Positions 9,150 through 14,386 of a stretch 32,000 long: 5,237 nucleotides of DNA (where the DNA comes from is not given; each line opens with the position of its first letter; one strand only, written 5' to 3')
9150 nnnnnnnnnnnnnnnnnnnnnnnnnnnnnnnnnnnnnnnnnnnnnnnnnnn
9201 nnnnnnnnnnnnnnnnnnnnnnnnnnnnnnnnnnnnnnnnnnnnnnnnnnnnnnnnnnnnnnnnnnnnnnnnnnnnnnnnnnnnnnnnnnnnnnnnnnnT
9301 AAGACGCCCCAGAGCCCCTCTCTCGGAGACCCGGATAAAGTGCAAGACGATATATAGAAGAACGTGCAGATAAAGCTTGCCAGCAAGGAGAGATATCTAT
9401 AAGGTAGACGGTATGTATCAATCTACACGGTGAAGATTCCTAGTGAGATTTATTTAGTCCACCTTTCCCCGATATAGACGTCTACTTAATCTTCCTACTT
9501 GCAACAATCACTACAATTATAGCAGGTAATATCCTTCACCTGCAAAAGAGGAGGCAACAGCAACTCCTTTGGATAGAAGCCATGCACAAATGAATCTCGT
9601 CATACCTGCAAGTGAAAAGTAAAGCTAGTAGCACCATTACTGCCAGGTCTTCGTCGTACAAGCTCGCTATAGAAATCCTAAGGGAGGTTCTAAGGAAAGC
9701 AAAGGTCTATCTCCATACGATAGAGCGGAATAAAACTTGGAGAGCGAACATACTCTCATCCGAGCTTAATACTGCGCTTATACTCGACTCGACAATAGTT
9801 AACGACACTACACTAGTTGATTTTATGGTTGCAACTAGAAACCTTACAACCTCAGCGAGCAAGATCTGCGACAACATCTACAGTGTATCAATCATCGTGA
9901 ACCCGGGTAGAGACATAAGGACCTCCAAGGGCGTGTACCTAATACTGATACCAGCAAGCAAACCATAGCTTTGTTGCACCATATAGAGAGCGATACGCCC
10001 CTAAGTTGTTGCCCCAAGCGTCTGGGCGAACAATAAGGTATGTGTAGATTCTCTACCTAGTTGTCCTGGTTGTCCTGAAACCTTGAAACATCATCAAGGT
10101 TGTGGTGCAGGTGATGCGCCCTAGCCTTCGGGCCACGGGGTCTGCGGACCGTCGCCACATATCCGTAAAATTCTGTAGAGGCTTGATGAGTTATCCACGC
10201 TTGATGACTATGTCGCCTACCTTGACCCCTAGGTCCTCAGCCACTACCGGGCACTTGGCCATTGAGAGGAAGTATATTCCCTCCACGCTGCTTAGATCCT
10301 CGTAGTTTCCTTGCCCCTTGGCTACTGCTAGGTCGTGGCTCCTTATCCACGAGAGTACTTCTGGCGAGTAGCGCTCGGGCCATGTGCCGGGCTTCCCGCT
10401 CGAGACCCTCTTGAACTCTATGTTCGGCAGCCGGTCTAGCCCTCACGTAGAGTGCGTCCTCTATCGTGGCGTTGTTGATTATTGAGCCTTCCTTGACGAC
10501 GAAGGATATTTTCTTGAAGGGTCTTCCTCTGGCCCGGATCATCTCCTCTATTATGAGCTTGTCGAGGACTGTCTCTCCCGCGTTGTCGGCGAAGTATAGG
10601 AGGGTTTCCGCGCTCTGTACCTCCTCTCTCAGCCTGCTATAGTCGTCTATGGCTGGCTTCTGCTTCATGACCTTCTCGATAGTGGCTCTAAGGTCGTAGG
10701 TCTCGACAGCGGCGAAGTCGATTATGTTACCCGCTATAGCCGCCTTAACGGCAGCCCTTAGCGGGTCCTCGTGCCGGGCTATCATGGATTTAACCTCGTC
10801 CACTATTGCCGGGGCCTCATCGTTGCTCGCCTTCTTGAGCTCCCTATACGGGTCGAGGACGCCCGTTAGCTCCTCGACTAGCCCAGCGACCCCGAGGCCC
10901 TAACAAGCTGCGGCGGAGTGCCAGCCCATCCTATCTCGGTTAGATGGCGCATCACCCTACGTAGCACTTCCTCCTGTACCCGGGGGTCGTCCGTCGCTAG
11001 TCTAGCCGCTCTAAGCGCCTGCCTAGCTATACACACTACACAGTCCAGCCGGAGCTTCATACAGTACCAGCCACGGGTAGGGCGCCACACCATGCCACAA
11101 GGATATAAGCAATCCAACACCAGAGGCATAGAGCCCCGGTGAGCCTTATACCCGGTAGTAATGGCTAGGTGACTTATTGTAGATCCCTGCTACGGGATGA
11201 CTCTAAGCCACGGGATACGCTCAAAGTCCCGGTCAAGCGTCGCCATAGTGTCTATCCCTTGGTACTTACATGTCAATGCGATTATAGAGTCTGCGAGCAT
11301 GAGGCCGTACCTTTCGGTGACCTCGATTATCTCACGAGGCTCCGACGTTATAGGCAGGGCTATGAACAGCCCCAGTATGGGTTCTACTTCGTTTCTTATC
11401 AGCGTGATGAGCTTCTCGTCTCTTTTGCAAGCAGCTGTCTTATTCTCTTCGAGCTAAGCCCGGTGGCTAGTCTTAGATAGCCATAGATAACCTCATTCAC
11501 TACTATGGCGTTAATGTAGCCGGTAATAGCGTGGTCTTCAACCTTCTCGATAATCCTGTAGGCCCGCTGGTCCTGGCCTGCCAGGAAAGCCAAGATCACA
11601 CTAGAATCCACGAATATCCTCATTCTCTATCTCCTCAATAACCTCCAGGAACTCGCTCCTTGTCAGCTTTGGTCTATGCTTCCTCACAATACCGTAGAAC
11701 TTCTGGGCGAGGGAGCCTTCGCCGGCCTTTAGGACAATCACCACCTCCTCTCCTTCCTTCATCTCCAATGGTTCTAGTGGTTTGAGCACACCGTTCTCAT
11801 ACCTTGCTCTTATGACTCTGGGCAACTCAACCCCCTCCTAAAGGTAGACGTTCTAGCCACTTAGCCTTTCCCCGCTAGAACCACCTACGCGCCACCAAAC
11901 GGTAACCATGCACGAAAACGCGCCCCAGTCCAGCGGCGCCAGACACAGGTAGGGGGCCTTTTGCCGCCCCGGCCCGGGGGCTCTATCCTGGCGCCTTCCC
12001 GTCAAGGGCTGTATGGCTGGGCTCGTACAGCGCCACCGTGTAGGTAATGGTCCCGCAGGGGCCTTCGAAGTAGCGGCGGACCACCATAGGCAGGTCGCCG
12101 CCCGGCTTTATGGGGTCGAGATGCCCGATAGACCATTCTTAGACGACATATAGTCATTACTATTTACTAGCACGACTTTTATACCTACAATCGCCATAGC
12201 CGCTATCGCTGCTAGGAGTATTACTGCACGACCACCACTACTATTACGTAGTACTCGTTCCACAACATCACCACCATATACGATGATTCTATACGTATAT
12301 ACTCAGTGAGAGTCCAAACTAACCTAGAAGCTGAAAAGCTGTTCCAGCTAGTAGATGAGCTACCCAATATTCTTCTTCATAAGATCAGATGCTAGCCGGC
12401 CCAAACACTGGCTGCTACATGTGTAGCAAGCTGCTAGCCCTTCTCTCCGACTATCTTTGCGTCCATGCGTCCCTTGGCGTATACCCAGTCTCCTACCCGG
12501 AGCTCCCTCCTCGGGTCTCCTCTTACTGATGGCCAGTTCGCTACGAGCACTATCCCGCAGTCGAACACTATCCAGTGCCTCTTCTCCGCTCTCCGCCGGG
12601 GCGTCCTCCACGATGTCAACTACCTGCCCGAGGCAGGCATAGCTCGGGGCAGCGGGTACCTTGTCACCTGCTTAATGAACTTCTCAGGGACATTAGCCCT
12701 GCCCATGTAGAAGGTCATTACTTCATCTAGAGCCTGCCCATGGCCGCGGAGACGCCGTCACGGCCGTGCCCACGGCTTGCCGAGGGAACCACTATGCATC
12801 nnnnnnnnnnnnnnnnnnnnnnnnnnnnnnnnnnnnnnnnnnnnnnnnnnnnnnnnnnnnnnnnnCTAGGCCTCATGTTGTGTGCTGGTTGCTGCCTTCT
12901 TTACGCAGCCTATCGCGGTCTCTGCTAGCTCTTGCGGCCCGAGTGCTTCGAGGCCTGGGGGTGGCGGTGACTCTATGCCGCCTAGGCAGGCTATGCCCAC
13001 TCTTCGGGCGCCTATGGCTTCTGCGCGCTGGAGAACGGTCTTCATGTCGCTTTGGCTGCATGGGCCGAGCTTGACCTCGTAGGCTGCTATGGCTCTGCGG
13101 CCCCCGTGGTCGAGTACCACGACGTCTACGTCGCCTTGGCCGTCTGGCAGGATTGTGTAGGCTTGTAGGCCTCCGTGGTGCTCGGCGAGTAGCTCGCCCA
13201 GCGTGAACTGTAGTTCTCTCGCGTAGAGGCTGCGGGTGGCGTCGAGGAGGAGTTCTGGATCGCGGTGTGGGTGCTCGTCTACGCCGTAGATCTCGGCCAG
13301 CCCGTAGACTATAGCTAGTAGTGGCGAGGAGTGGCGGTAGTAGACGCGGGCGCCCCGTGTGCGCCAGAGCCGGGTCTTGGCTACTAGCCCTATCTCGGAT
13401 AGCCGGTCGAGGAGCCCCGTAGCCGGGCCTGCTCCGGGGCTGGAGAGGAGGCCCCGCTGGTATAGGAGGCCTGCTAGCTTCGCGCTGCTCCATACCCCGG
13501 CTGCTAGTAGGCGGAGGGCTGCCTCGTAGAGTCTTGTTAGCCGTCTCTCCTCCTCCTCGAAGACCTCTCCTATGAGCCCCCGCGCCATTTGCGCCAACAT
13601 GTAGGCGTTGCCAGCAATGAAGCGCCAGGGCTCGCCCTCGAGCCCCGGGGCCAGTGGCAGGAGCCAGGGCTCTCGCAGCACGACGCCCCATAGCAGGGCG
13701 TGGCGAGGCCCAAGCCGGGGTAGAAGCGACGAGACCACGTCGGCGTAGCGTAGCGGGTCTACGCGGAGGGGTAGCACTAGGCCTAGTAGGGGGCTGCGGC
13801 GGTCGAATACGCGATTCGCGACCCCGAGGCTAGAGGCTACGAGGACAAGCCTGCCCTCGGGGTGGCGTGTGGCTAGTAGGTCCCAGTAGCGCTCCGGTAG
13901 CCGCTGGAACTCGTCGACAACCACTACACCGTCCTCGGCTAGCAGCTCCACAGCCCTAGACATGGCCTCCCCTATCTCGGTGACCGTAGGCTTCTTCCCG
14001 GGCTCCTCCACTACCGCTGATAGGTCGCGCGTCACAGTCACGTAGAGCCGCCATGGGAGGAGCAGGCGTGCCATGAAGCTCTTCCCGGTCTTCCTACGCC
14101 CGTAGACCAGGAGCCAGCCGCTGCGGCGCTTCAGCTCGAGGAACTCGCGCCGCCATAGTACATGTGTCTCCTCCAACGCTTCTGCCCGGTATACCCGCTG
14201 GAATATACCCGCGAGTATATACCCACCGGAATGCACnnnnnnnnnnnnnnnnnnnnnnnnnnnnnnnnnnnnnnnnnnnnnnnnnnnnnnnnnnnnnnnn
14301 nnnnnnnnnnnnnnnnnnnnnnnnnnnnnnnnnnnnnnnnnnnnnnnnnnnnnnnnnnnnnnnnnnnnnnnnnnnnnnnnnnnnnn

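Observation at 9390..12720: Mosaic of low-GC blocks with sharp boundaries carrying the decayed DUF89 and DUF104-PIN genes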

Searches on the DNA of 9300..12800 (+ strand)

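Call 17: search_dna_similar(query=window:9300-12800:+, collection=phages, mode=distant, max_evalue=0.001)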
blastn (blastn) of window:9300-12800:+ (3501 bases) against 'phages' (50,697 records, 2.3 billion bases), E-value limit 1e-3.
No match.

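Call 18: search_dna_similar(query=window:9300-12800:+, collection=plasmids, mode=distant, max_evalue=0.001)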
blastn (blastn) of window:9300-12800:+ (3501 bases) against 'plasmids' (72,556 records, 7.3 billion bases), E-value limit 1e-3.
No match.

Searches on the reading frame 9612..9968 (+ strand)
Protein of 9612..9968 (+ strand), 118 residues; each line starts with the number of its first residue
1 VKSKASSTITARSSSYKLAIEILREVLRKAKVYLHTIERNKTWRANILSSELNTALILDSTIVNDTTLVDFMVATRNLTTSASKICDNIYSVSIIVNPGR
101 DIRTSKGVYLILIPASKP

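Call 6: search_protein_families(library=pfam, proteins=[window:9612-9968:+], max_evalue=0.01)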
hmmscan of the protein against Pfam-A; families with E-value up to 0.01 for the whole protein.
window:9612-9968:+ (118 aa): 0 families

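Call 64: find_related_loci(query=window:9612-9968:+, collection=viral_contigs, flank=5000)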
Query window:9612-9968:+ (118 aa) in viral_contigs; peptide patterns used: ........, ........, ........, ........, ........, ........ (x = any residue, [..] = any of these).
27 stretches matched a pattern, but none encodes a relative of the query by tblastn (E <= 1e-3).

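Call 65: search_protein_representatives(protein=window:9612-9968:+)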
Query: 118 residues. Proteins with E-value up to 0.001 (for the whole library): 8; up to 1e-10: 4; up to 1e-30: 0. The best 8 are listed.
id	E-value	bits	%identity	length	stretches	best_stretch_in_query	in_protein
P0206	1.3e-20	89.5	100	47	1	72-118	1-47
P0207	6.8e-19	84.0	53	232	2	3-69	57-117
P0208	3.4e-14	68.9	41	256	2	4-93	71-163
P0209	6.4e-12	61.6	48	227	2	5-69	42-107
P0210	5.5e-07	45.8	42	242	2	8-78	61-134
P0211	9.6e-07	45.0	48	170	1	6-69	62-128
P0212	3.8e-06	43.1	29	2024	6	43-118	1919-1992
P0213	4.3e-04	36.5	27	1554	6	74-114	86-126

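Call 67: find_encoding_contigs(protein=P0206, flank=10000, max_places=5)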
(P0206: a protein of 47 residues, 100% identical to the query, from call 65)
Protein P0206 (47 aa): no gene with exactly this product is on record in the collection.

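Call 68: find_encoding_contigs(protein=P0207, flank=6000, max_places=3)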
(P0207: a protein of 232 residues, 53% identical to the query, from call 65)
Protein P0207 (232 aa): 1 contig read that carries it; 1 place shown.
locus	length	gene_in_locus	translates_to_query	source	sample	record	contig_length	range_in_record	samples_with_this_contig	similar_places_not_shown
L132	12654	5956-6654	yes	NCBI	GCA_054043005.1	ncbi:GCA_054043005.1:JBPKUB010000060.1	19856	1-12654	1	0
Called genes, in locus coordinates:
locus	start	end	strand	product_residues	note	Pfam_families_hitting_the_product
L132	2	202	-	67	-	?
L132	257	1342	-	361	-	PF04055:Radical_SAM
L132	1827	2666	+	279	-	-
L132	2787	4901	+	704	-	PF00149:Metallophos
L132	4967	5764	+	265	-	PF01048:PNP_UDP_1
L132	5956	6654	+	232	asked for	PF27819:DUF8362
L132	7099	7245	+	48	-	-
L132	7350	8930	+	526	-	PF07969:Amidohydro_3, PF01979:Amidohydro_1 (weak)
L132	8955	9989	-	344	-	PF13527:Acetyltransf_9, PF00583:Acetyltransf_1 (weak), PF13508:Acetyltransf_7 (weak)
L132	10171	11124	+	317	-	PF00005:ABC_tran, PF08352:oligo_HPY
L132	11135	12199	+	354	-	PF00005:ABC_tran, PF08352:oligo_HPY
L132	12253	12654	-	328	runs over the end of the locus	PF04014:MazE_antitoxin, PF01895:PhoU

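Call 70: search_protein_families(library=pfam, proteins=[P0207, P0208, P0209, P0210], max_evalue=1)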
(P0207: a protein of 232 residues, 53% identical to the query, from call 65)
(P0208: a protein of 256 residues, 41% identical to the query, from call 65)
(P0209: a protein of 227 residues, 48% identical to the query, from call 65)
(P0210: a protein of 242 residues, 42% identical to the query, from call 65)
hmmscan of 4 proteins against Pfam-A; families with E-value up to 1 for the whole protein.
P0207 (232 aa): 0 families

P0208 (256 aa): 4 families
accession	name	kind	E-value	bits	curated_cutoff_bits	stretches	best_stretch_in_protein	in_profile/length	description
PF21827.1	New_glue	-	0.077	13.2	31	1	9-68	6-62/94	New glue protein family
PF15495.12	Fimbrillin_C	-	0.097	13.6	27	1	159-243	23-53/84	Major fimbrial subunit protein type IV, Fimbrillin, C-terminal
PF05172.20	RRM_Nup35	-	0.11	12.9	24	1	105-139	39-73/89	Nup53/35/40-type RNA recognition motif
PF16845.11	SQAPI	-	0.35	11.7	31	0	123-155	24-56/83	Aspartic acid proteinase inhibitor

P0209 (227 aa): 3 families
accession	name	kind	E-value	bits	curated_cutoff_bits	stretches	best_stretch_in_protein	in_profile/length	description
PF02687.27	FtsX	-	0.016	15.7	25.5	1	8-50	3-45/120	FtsX-like permease C-terminal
PF24081.1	PH_SLA1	-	0.049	14.4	27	1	48-95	35-82/91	SLA1-like, PH domain-like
PF05337.16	CSF-1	-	0.053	14.1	25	1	90-120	42-72/140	Macrophage colony stimulating factor-1 (CSF-1)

P0210 (242 aa): 0 families

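Call 90: find_related_loci(query=A2, collection=viral_contigs, flank=5000)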
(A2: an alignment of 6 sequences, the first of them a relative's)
Query A2 (232 aa) in viral_contigs; peptide patterns used: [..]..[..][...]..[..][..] (x = any residue, [..] = any of these).
37 stretches matched a pattern, but none encodes a relative of the query by tblastn (E <= 1e-3).

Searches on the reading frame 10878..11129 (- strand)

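Call 6: search_protein_families(library=pfam, proteins=[window:10878-11129:-], max_evalue=0.01)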
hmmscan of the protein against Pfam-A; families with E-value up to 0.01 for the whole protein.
window:10878-11129:- (83 aa): 1 family
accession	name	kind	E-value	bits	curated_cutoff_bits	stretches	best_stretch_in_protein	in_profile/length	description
PF01937.24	ARMT1-like_dom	-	0.0073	16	25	1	29-75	4-50/311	Damage-control phosphatase ARMT1-like domain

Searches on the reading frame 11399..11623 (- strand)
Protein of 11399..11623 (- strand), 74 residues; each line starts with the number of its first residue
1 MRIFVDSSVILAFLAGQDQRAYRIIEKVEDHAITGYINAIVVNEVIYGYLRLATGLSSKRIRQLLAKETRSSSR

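Call 6: search_protein_families(library=pfam, proteins=[window:11399-11623:-], max_evalue=0.01)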
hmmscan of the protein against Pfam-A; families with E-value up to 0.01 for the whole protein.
window:11399-11623:- (74 aa): 2 families
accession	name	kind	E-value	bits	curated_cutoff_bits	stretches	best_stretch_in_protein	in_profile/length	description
PF01850.27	PIN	-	3.4e-07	31.3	23.6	1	3-63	1-56/120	PIN domain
PF13470.12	PIN_3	-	0.00014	23.1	27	1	2-59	1-62/115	PIN domain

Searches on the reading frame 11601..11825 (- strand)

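Call 6: search_protein_families(library=pfam, proteins=[window:11601-11825:-], max_evalue=0.01)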
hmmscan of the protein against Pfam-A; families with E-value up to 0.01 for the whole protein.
window:11601-11825:- (74 aa): 1 family
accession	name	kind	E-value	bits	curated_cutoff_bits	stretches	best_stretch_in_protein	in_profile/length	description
PF01954.22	AF2212-like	-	5.3e-19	68.8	21.6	1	1-64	1-59/59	AF2212-like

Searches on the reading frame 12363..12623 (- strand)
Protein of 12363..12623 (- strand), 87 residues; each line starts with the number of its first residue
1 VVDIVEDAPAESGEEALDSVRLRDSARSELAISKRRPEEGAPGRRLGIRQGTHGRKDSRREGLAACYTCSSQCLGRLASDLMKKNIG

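Call 37: search_protein_families(library=pfam, proteins=[window:12363-12623:-], max_evalue=1)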
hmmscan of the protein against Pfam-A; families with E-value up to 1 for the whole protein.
seq(87 aa): 0 families

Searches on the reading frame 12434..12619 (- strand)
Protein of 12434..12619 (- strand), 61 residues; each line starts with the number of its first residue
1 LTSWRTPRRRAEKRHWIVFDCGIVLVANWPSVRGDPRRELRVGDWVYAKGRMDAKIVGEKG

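Call 6: search_protein_families(library=pfam, proteins=[window:12434-12619:-], max_evalue=0.01)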
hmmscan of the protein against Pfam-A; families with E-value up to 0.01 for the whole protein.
window:12434-12619:- (61 aa): 0 families

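Call 88: find_related_loci(query=window:12437-12619:-, collection=viral_contigs, flank=3000)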
Query seq(61 aa) (61 aa) in viral_contigs; peptide patterns used: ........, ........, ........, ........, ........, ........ (x = any residue, [..] = any of these).
76 stretches matched a pattern, but none encodes a relative of the query by tblastn (E <= 1e-3).

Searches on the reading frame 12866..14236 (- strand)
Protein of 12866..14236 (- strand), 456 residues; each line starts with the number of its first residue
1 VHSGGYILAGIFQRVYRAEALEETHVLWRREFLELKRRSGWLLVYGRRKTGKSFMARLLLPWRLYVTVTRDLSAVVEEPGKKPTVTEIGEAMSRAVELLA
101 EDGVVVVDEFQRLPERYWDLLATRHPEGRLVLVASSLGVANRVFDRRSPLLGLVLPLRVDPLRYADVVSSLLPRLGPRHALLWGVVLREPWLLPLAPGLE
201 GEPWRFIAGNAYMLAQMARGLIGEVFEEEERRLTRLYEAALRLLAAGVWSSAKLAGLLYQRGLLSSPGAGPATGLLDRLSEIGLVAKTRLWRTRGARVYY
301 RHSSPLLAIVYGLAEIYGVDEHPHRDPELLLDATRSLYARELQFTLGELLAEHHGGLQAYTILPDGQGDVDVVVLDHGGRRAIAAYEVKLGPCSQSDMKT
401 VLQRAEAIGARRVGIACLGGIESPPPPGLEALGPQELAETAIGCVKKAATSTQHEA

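Call 6: search_protein_families(library=pfam, proteins=[window:12866-14236:-], max_evalue=0.01)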
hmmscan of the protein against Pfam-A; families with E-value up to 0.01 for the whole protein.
window:12866-14236:- (456 aa): 3 families
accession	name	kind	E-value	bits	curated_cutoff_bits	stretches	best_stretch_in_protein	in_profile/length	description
PF13191.12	AAA_16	-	0.00042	21.3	32.6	0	71-123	101-154/167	AAA ATPase domain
PF13401.12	AAA_22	-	0.0008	20.2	27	0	77-122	59-105/130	AAA domain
PF13173.12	AAA_14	-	0.008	16.6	27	0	41-142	4-105/129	AAA domain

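Call 37: search_protein_families(library=pfam, proteins=[window:12866-14236:-], max_evalue=1)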
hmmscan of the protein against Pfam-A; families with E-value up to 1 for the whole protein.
window:12866-14236:- (456 aa): 4 families
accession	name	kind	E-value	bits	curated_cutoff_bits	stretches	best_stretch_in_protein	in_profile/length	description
PF13191.12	AAA_16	-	0.00042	21.3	32.6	1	71-123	101-154/167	AAA ATPase domain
PF13401.12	AAA_22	-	0.0008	20.2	27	0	77-122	59-105/130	AAA domain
PF13173.12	AAA_14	-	0.008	16.6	27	1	41-142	4-105/129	AAA domain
PF01637.24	ATPase_2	-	0.065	13.5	33.2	0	83-164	85-184/225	ATPase domain predominantly from Archaea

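Call 38: search_protein_families(library=phrogs, proteins=[window:12866-14236:-], max_evalue=0.1)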
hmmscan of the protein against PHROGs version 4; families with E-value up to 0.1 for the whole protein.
window:12866-14236:- (456 aa): 0 families
